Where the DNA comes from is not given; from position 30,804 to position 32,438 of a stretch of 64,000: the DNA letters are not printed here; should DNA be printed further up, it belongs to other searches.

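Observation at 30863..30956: tRNA-His gene ends 4 nt before the hisS start codon, with a strong SD on the other side of the tRNA: possible structure-bridged RBS or tRNA-as-operator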

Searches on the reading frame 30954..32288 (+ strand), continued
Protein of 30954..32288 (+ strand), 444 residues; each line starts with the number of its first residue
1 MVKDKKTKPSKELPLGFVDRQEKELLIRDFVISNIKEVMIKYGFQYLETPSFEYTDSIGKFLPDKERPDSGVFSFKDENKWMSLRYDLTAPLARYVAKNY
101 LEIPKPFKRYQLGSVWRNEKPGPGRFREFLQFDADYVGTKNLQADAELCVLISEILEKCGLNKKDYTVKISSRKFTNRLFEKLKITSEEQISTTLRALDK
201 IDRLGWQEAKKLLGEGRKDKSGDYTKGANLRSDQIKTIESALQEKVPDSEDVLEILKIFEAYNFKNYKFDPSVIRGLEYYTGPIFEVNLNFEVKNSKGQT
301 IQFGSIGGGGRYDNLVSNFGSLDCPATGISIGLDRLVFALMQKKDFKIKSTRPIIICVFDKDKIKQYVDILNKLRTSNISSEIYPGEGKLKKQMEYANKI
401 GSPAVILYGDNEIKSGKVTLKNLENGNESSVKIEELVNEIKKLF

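Call 43: find_homologous_proteins(query=P0127, max_evalue=1e-30)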
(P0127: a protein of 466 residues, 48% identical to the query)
Query P0127 (466 aa): 7768 proteins with E <= 1e-30 among 8000 candidates; the best 120 are listed.
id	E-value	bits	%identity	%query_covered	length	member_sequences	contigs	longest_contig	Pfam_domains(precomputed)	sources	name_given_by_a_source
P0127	0.0e+0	1022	100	100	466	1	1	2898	PF13393.12,PF03129.26,PF01409.26,PF00587.31,PF00152.26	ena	-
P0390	0.0e+0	1009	99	100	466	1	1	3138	PF13393.12,PF03129.26,PF01409.26,PF00587.31,PF00152.26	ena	-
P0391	3.9e-298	1007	98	100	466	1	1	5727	PF13393.12,PF03129.26,PF01409.26,PF00587.31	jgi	-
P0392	6.9e-298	1006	98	100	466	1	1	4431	PF13393.12,PF03129.26,PF01409.26,PF00587.31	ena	-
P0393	8.3e-298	1005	98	100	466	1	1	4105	PF13393.12,PF03129.26,PF01409.26,PF00587.31,PF00152.26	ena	-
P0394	1.2e-297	1005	98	100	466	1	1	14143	PF13393.12,PF03129.26,PF01409.26,PF00587.31,PF00152.26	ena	-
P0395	1.3e-297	1005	98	100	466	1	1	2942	PF13393.12,PF03129.26,PF01409.26,PF00587.31,PF00152.26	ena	-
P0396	2.6e-297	1004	98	100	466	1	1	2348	PF13393.12,PF03129.26,PF01409.26,PF00587.31,PF00152.26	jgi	jgi:histidyl-tRNA synthetase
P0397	3.3e-297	1003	98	100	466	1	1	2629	PF13393.12,PF03129.26,PF01409.26,PF00587.31,PF00152.26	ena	-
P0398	3.6e-297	1003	98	100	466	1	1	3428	PF13393.12,PF03129.26,PF01409.26,PF00587.31,PF00152.26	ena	-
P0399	9.2e-297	1002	98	100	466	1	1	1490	PF13393.12,PF03129.26,PF01409.26,PF00587.31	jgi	jgi:histidyl-tRNA synthetase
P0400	1.1e-296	1002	98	100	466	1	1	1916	PF13393.12,PF03129.26,PF01409.26,PF00587.31,PF00152.26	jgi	jgi:histidyl-tRNA synthetase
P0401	1.3e-296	1002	97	100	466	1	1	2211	PF13393.12,PF03129.26,PF01409.26,PF00587.31,PF00152.26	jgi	-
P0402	2.7e-296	1000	98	100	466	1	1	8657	PF13393.12,PF03129.26,PF01409.26,PF00587.31,PF00152.26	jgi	-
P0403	5.2e-296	1000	98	100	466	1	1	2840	PF13393.12,PF03129.26,PF01409.26,PF00587.31,PF00152.26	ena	-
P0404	5.7e-296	999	98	100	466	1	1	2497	PF13393.12,PF03129.26,PF01409.26,PF00587.31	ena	-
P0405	6.4e-296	999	98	100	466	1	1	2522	PF13393.12,PF03129.26,PF01409.26,PF00587.31,PF00152.26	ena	-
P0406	8.5e-296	999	98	100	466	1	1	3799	PF13393.12,PF03129.26,PF01409.26,PF00587.31,PF00152.26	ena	-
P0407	1.6e-295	998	97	100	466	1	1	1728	PF13393.12,PF03129.26,PF01409.26,PF00587.31,PF00152.26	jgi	-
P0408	1.6e-295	998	97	100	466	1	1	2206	PF13393.12,PF03129.26,PF01409.26,PF00587.31,PF00152.26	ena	-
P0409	2.3e-295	997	98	100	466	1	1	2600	PF13393.12,PF03129.26,PF01409.26,PF00587.31,PF00152.26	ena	-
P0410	2.5e-295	997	98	100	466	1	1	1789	PF13393.12,PF03129.26,PF01409.26,PF00587.31,PF00152.26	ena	-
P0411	3.1e-295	997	98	100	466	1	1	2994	PF13393.12,PF03129.26,PF01409.26,PF00587.31,PF00152.26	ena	-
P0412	5.0e-295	996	98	100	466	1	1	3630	PF13393.12,PF03129.26,PF01409.26,PF00587.31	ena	-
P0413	5.3e-295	996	97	100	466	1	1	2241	PF13393.12,PF03129.26,PF01409.26,PF00587.31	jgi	-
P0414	5.4e-295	996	98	100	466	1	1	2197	PF13393.12,PF03129.26,PF01409.26,PF00587.31,PF00152.26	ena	-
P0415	6.5e-295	996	97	100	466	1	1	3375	PF13393.12,PF03129.26,PF01409.26,PF00587.31,PF00152.26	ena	-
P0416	7.2e-295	996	98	100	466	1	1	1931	PF13393.12,PF03129.26,PF01409.26,PF00587.31,PF00152.26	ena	-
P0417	8.6e-295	996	97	100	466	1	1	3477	PF13393.12,PF03129.26,PF01409.26,PF00587.31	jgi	-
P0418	1.2e-294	995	97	100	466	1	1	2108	PF13393.12,PF03129.26,PF01409.26,PF00587.31,PF00152.26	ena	-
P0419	2.9e-294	994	97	100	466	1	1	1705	PF13393.12,PF03129.26,PF01409.26,PF00587.31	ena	-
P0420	3.0e-294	994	97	100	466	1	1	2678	PF13393.12,PF03129.26,PF01409.26,PF00587.31,PF00152.26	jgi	jgi:histidyl-tRNA synthetase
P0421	5.9e-294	993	97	100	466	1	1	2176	PF13393.12,PF03129.26,PF01409.26,PF00587.31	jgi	-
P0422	6.8e-294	993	97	100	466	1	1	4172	PF13393.12,PF03129.26,PF01409.26,PF00587.31,PF00152.26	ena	-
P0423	9.1e-294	992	97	100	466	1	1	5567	PF13393.12,PF03129.26,PF01409.26,PF00587.31,PF00152.26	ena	-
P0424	1.6e-293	991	97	100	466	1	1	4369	PF13393.12,PF03129.26,PF01409.26,PF00587.31,PF00152.26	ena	-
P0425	2.1e-293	991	97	100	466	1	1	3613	PF13393.12,PF03129.26,PF01409.26,PF00587.31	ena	-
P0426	2.3e-293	991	97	100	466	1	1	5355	PF13393.12,PF03129.26,PF01409.26,PF00587.31,PF00152.26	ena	-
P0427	4.0e-293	990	97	100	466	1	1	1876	PF13393.12,PF03129.26,PF01409.26,PF00587.31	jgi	jgi:histidyl-tRNA synthetase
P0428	4.1e-293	990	97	100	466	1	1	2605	PF13393.12,PF03129.26,PF01409.26,PF00587.31,PF00152.26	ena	-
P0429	7.1e-293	989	97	100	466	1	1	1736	PF13393.12,PF03129.26,PF01409.26,PF00587.31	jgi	-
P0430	7.3e-293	989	97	100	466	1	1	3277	PF13393.12,PF03129.26,PF01409.26,PF00587.31,PF00152.26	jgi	-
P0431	8.3e-292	986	97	100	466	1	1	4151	PF13393.12,PF03129.26,PF01409.26,PF00587.31,PF00152.26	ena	-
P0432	1.3e-291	985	96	100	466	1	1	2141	PF13393.12,PF03129.26,PF01409.26,PF00587.31,PF00152.26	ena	-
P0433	6.8e-291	983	97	100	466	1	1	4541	PF13393.12,PF03129.26,PF01409.26,PF00587.31,PF00152.26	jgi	-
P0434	2.3e-289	978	95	100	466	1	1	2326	PF13393.12,PF03129.26,PF01409.26,PF00587.31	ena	-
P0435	2.6e-288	974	95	100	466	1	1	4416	PF13393.12,PF03129.26,PF01409.26,PF00587.31,PF00152.26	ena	-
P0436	1.4e-287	972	95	100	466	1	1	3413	PF13393.12,PF03129.26,PF01409.26,PF00587.31,PF00152.26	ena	-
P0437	8.2e-287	969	94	100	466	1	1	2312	PF13393.12,PF03129.26,PF01409.26,PF00587.31,PF00152.26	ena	-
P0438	4.1e-286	967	95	100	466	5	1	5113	PF13393.12,PF03129.26,PF01409.26,PF00587.31,PF00152.26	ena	-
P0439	3.7e-284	960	94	100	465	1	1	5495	PF13393.12,PF03129.26,PF01409.26,PF00587.31,PF00152.26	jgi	-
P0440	3.1e-283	957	94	100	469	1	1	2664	PF13393.12,PF03129.26,PF01409.26,PF00587.31,PF00152.26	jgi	-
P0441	2.0e-282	955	94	100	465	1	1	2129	PF13393.12,PF03129.26,PF01409.26,PF00587.31,PF00152.26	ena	-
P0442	2.4e-282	954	93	100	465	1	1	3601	PF13393.12,PF03129.26,PF01409.26,PF00587.31,PF00152.26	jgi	-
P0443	4.2e-282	954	94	100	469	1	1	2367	PF13393.12,PF03129.26,PF01409.26,PF00587.31,PF00152.26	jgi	-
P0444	3.0e-281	951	94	100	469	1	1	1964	PF13393.12,PF03129.26,PF01409.26,PF00587.31,PF00152.26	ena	-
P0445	3.8e-281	951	93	100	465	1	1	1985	PF13393.12,PF03129.26,PF01409.26,PF00587.31,PF00152.26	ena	-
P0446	4.4e-281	950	94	100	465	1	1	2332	PF13393.12,PF03129.26,PF01409.26,PF00587.31,PF00152.26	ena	-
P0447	8.1e-281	949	93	100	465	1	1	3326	PF13393.12,PF03129.26,PF01409.26,PF00587.31,PF00152.26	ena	-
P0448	2.8e-268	908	98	90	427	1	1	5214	PF13393.12,PF01409.26,PF00587.31,PF00152.26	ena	-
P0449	9.5e-268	906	88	100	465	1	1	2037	PF13393.12,PF03129.26,PF01409.26,PF00587.31,PF00152.26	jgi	-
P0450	3.8e-267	904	90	100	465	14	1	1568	PF13393.12,PF03129.26,PF01409.26,PF00587.31,PF00152.26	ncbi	-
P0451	6.3e-267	904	97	91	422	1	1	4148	PF13393.12,PF01409.26,PF00587.31,PF00152.26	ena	-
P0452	6.6e-262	887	86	100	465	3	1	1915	PF13393.12,PF03129.26,PF01409.26,PF00587.31,PF00152.26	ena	-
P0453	4.9e-260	881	88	100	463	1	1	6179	PF13393.12,PF03129.26,PF01409.26,PF00587.31,PF00152.26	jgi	-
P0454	2.6e-258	875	85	100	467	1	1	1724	PF13393.12,PF03129.26,PF01409.26,PF00587.31,PF00152.26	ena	-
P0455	5.2e-257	871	87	100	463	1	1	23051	PF13393.12,PF03129.26,PF01409.26,PF00587.31,PF00152.26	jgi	-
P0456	6.6e-257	871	86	100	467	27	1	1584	PF13393.12,PF03129.26,PF01409.26,PF00587.31,PF00152.26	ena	-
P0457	1.6e-256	869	86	100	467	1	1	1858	PF13393.12,PF03129.26,PF01409.26,PF00587.31,PF00152.26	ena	-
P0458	2.0e-256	869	86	100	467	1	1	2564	PF13393.12,PF03129.26,PF01409.26,PF00587.31,PF00152.26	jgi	-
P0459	2.3e-256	869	86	100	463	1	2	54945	PF13393.12,PF03129.26,PF01409.26,PF00587.31,PF00152.26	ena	-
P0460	2.5e-256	869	86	100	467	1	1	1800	PF13393.12,PF03129.26,PF01409.26,PF00587.31,PF00152.26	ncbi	-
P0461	2.9e-256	869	86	100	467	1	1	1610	PF13393.12,PF03129.26,PF01409.26,PF00587.31,PF00152.26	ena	-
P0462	3.4e-256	868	86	100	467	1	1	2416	PF13393.12,PF03129.26,PF01409.26,PF00587.31,PF00152.26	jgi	-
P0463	9.4e-256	867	86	100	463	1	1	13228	PF13393.12,PF03129.26,PF01409.26,PF00587.31,PF00152.26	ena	-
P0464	9.6e-256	867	86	100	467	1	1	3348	PF13393.12,PF03129.26,PF01409.26,PF00587.31,PF00152.26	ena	-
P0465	1.0e-255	867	86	100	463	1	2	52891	PF13393.12,PF03129.26,PF01409.26,PF00587.31,PF00152.26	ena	-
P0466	1.6e-255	866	86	100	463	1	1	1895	PF13393.12,PF03129.26,PF01409.26,PF00587.31,PF00152.26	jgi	-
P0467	2.3e-255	866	86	100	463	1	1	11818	PF13393.12,PF03129.26,PF01409.26,PF00587.31,PF00152.26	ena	-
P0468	2.6e-255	865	85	100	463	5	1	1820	PF13393.12,PF03129.26,PF01409.26,PF00587.31,PF00152.26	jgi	-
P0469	2.8e-255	865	86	100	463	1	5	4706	PF13393.12,PF03129.26,PF01409.26,PF00587.31,PF00152.26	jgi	-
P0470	3.5e-255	865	86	100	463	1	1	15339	PF13393.12,PF03129.26,PF01409.26,PF00587.31,PF00152.26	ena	-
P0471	4.0e-255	865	85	100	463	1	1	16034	PF13393.12,PF03129.26,PF01409.26,PF00587.31,PF00152.26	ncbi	-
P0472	4.6e-255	865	86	100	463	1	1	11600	PF13393.12,PF03129.26,PF01409.26,PF00587.31,PF00152.26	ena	-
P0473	5.8e-255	864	86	100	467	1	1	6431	PF13393.12,PF03129.26,PF01409.26,PF00587.31,PF00152.26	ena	-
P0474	6.3e-255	864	86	100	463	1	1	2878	PF13393.12,PF03129.26,PF01409.26,PF00587.31,PF00152.26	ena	-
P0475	7.7e-255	864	85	100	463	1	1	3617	PF13393.12,PF03129.26,PF01409.26,PF00587.31,PF00152.26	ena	-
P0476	8.0e-255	864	86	100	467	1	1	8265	PF13393.12,PF03129.26,PF01409.26,PF00587.31,PF00152.26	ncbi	-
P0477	8.6e-255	864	86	100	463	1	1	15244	PF13393.12,PF03129.26,PF01409.26,PF00587.31,PF00152.26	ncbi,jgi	jgi:histidyl-tRNA synthetase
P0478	8.9e-255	864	86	100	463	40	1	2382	PF13393.12,PF03129.26,PF01409.26,PF00587.31,PF00152.26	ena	-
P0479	1.1e-254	863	86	100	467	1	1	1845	PF13393.12,PF03129.26,PF01409.26,PF00587.31,PF00152.26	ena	-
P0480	1.4e-254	863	85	100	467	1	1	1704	PF13393.12,PF03129.26,PF01409.26,PF00587.31,PF00152.26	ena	-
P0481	1.5e-254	863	86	100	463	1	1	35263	PF13393.12,PF03129.26,PF01409.26,PF00587.31,PF00152.26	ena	-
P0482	2.6e-254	862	85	100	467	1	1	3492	PF13393.12,PF03129.26,PF01409.26,PF00587.31,PF00152.26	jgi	-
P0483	4.6e-254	861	84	100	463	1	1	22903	PF13393.12,PF03129.26,PF01409.26,PF00587.31,PF00152.26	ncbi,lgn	-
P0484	4.8e-254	861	86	100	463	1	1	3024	PF13393.12,PF03129.26,PF01409.26,PF00587.31,PF00152.26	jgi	-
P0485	6.3e-254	861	83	100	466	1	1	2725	PF13393.12,PF03129.26,PF01409.26,PF00587.31,PF00152.26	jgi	-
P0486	6.5e-254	861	85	100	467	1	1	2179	PF13393.12,PF03129.26,PF01409.26,PF00587.31,PF00152.26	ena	-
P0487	8.7e-254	860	86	100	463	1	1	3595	PF13393.12,PF03129.26,PF01409.26,PF00587.31,PF00152.26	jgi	jgi:histidyl-tRNA synthetase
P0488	9.0e-254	860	86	100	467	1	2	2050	PF13393.12,PF03129.26,PF01409.26,PF00587.31,PF00152.26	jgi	-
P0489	1.5e-253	860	85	100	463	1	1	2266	PF13393.12,PF03129.26,PF01409.26,PF00587.31,PF00152.26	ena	-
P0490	2.0e-253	859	85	100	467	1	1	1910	PF13393.12,PF03129.26,PF01409.26,PF00587.31,PF00152.26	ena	-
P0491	2.7e-253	859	84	100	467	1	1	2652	PF13393.12,PF03129.26,PF01409.26,PF00587.31,PF00152.26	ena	-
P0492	2.8e-253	859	85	100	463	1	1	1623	PF13393.12,PF03129.26,PF01409.26,PF00587.31,PF00152.26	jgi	-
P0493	4.5e-253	858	85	100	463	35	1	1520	PF13393.12,PF03129.26,PF01409.26,PF00587.31,PF00152.26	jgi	-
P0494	5.7e-253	858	84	100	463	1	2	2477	PF13393.12,PF03129.26,PF01409.26,PF00587.31,PF00152.26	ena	-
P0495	1.5e-252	856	85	100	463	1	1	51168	PF13393.12,PF03129.26,PF01409.26,PF00587.31,PF00152.26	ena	-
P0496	1.6e-252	856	85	100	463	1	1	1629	PF13393.12,PF03129.26,PF01409.26,PF00587.31,PF00152.26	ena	-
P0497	3.2e-252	855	85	100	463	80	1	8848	PF13393.12,PF03129.26,PF01409.26,PF00587.31,PF00152.26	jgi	-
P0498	6.2e-252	854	84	100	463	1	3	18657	PF13393.12,PF03129.26,PF01409.26,PF00587.31,PF00152.26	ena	-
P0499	6.7e-252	854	84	100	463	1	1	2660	PF13393.12,PF03129.26,PF01409.26,PF00587.31,PF00152.26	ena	-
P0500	6.8e-252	854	85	100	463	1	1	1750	PF13393.12,PF03129.26,PF01409.26,PF00587.31,PF00152.26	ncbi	-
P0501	7.9e-252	854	85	100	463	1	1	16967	PF13393.12,PF03129.26,PF01409.26,PF00587.31,PF00152.26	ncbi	-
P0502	8.0e-252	854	84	100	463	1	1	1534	PF13393.12,PF03129.26,PF01409.26,PF00587.31,PF00152.26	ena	-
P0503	9.3e-252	854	83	100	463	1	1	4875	PF13393.12,PF03129.26,PF01409.26,PF00587.31,PF00152.26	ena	-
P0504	9.5e-252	854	84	100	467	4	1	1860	PF13393.12,PF03129.26,PF01409.26,PF00587.31,PF00152.26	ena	-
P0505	1.1e-251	853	83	100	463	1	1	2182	PF13393.12,PF03129.26,PF01409.26,PF00587.31,PF00152.26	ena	-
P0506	2.3e-251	852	84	100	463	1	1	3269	PF13393.12,PF03129.26,PF01409.26,PF00587.31,PF00152.26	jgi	-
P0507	3.0e-251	852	85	100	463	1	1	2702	PF13393.12,PF03129.26,PF01409.26,PF00587.31,PF00152.26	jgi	-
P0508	3.1e-251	852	83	100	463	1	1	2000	PF13393.12,PF03129.26,PF01409.26,PF00587.31,PF00152.26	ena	-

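Call 46: find_encoding_contigs(protein=P0394, flank=2500, max_places=1)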
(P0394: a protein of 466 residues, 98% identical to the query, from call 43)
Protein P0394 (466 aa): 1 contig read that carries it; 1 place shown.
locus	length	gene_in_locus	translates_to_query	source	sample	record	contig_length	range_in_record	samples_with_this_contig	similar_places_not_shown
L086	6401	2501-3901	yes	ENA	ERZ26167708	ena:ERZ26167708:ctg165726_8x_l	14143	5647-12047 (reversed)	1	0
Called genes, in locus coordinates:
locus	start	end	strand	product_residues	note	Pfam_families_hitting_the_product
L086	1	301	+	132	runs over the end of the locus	PF11164:DUF2948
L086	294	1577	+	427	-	PF00815:Histidinol_dh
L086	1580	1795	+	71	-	PF01176:eIF-1a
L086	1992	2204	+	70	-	PF00313:CSD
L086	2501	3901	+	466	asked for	PF00152:tRNA-synt_2 (faint), PF01409:tRNA-synt_2d (weak), PF13393:tRNA-synt_His, PF00587:tRNA-synt_2b, PF03129:HGTP_anticodon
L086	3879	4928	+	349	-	PF13393:tRNA-synt_His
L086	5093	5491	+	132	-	PF01634:HisG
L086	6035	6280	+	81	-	-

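Call 47: find_encoding_contigs(protein=P0459, flank=2500, max_places=1)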
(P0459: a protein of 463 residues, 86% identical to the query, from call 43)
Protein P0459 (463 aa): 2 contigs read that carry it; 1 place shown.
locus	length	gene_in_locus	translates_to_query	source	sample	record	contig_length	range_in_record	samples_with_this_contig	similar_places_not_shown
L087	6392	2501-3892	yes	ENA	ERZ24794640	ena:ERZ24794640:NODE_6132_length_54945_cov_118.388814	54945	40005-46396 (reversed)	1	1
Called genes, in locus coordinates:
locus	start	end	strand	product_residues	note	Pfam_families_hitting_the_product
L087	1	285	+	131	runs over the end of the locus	PF11164:DUF2948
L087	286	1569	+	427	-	PF00815:Histidinol_dh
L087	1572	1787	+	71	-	PF01176:eIF-1a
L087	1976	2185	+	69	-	PF00313:CSD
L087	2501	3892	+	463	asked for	PF00152:tRNA-synt_2 (faint), PF01409:tRNA-synt_2d (weak), PF13393:tRNA-synt_His, PF00587:tRNA-synt_2b, PF03129:HGTP_anticodon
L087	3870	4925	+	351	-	PF13393:tRNA-synt_His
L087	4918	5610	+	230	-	PF01634:HisG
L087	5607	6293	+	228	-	-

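Call 57: find_encoding_contigs(protein=P0381, flank=1200, max_places=2)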
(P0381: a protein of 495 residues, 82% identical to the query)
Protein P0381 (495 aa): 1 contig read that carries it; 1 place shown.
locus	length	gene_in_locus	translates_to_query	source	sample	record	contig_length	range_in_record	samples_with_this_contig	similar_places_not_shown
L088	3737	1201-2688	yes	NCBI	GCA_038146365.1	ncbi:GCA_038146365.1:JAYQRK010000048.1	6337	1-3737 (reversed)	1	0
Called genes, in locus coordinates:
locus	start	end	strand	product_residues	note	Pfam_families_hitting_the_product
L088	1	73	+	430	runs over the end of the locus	PF00815:Histidinol_dh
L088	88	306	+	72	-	PF01176:eIF-1a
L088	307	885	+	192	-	PF02545:Maf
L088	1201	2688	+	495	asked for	PF00152:tRNA-synt_2 (faint), PF13393:tRNA-synt_His, PF00587:tRNA-synt_2b (faint), PF03129:HGTP_anticodon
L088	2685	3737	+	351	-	?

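Call 58: find_encoding_contigs(protein=P0345, flank=1200, max_places=3)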
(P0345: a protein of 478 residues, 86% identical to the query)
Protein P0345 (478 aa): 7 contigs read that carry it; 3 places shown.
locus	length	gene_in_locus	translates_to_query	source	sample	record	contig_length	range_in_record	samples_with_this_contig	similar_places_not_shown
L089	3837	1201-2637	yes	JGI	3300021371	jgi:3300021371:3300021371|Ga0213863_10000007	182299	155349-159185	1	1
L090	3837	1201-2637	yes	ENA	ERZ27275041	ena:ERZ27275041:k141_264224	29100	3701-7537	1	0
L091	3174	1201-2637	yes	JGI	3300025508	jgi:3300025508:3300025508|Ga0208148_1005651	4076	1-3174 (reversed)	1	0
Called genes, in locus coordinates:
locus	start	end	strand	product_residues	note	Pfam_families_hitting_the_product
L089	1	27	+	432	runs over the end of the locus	PF00815:Histidinol_dh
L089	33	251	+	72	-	PF01176:eIF-1a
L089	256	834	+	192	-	PF02545:Maf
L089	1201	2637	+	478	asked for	PF00152:tRNA-synt_2 (faint), PF13393:tRNA-synt_His, PF00587:tRNA-synt_2b (weak), PF03129:HGTP_anticodon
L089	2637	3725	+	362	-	PF13393:tRNA-synt_His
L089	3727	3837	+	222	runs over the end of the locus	PF01634:HisG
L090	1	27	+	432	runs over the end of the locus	PF00815:Histidinol_dh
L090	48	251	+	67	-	PF01176:eIF-1a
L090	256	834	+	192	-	PF02545:Maf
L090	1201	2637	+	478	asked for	PF00152:tRNA-synt_2 (faint), PF13393:tRNA-synt_His, PF00587:tRNA-synt_2b (weak), PF03129:HGTP_anticodon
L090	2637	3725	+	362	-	PF13393:tRNA-synt_His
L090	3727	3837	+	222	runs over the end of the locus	PF01634:HisG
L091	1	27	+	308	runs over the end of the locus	?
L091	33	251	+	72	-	PF01176:eIF-1a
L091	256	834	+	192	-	PF02545:Maf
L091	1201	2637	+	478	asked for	PF00152:tRNA-synt_2 (faint), PF13393:tRNA-synt_His, PF00587:tRNA-synt_2b (weak), PF03129:HGTP_anticodon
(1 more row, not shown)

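Call 59: find_encoding_contigs(protein=P0273, flank=1200, max_places=2)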
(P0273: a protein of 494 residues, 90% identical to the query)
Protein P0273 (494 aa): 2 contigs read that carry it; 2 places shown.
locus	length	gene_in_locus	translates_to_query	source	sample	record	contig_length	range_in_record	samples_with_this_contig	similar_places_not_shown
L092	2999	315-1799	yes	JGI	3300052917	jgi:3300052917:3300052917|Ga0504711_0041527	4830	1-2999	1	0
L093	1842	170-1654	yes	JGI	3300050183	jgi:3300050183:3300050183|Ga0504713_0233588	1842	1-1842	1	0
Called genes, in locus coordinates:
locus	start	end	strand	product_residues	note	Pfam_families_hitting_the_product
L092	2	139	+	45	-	?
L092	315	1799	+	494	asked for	PF00152:tRNA-synt_2 (faint), PF13393:tRNA-synt_His, PF03129:HGTP_anticodon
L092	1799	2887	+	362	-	PF13393:tRNA-synt_His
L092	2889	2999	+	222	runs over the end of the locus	PF01634:HisG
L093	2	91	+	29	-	?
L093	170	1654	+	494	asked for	PF00152:tRNA-synt_2 (faint), PF13393:tRNA-synt_His, PF03129:HGTP_anticodon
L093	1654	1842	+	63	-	?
